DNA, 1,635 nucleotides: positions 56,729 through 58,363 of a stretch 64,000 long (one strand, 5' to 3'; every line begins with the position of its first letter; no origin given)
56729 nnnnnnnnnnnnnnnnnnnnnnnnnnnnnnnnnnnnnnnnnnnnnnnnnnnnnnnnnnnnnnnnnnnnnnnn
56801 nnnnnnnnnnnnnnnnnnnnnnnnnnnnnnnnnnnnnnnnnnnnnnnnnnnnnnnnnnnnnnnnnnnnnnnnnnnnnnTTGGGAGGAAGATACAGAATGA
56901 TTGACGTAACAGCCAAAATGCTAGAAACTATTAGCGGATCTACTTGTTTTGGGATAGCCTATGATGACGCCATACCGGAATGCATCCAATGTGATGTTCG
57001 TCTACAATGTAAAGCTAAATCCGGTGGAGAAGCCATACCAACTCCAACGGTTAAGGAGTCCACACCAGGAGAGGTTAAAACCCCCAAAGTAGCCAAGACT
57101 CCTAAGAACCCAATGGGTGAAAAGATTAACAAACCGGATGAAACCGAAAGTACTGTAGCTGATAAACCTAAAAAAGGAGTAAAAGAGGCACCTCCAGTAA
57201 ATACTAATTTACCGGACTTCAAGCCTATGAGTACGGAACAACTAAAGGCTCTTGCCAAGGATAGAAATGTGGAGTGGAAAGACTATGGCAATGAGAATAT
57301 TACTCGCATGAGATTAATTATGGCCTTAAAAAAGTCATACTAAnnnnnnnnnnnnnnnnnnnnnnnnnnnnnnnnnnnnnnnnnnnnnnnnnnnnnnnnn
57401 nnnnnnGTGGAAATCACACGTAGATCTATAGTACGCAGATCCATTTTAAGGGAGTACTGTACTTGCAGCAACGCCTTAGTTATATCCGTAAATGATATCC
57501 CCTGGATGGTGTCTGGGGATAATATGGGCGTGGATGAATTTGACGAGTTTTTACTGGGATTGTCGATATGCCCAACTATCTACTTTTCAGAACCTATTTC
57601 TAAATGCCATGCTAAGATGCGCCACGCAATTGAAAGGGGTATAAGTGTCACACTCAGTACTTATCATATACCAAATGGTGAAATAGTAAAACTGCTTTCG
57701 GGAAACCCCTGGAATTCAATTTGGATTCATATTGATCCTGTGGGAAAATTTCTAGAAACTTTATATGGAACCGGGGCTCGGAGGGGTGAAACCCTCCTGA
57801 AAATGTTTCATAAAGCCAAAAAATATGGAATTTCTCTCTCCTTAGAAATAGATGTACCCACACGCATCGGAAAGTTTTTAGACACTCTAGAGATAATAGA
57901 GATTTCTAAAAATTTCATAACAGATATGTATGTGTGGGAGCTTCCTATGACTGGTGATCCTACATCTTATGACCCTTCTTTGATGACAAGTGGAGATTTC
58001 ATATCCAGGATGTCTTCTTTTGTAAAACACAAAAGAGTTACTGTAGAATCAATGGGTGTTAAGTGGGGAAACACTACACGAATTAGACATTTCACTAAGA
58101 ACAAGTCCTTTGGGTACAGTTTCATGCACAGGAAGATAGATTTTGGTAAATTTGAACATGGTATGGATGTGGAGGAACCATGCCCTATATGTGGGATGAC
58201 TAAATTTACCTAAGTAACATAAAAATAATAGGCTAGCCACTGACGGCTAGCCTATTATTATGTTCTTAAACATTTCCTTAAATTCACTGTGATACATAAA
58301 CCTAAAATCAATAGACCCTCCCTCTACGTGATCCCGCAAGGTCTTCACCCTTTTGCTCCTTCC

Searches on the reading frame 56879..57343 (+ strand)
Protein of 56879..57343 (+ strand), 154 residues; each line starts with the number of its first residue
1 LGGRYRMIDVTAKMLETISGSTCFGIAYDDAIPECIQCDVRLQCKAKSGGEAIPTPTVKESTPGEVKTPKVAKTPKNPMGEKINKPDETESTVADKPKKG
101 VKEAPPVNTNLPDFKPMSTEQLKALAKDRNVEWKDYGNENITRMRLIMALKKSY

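Call 4: search_protein_families(library=pfam, proteins=[window:56879-57343:+], max_evalue=1)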
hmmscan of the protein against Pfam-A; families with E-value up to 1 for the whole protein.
window:56879-57343:+ (154 aa): 1 family
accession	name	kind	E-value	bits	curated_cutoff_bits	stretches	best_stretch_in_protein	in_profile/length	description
PF07498.18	Rho_N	-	0.23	11.9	24.9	1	115-145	3-26/43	Rho termination factor, N-terminal domain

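Call 6: search_protein_families(library=phrogs, proteins=[window:56879-57343:+], max_evalue=0.01)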
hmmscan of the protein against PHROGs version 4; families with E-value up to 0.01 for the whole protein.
window:56879-57343:+ (154 aa): 4 families
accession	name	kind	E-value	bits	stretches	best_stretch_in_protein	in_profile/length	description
phrog_13400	-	unknown function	1.8e-47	162.5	1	7-154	3-156/157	-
phrog_13880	-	transcription regulation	2e-07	32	1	113-153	188-228/233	transcriptional regulator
phrog_12391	-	transcription regulation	4.4e-05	24.3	1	115-152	138-232/237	transcriptional regulator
phrog_9647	-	unknown function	0.00058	21.1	1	113-152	87-126/131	-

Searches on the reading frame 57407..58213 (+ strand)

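Call 4: search_protein_families(library=pfam, proteins=[window:57407-58213:+], max_evalue=1)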
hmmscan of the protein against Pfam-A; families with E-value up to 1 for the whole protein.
window:57407-58213:+ (268 aa): 1 family
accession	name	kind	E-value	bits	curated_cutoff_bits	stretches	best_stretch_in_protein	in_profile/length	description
PF15953.10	PDU_like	-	0.25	11.7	27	1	114-172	49-103/153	Putative propanediol utilisation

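Call 6: search_protein_families(library=phrogs, proteins=[window:57407-58213:+], max_evalue=0.01)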
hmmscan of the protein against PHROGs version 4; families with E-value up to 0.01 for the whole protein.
window:57407-58213:+ (268 aa): 1 family
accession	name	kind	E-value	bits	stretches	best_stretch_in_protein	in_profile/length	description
phrog_15477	-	unknown function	2e-23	84.1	1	1-176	4-180/282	-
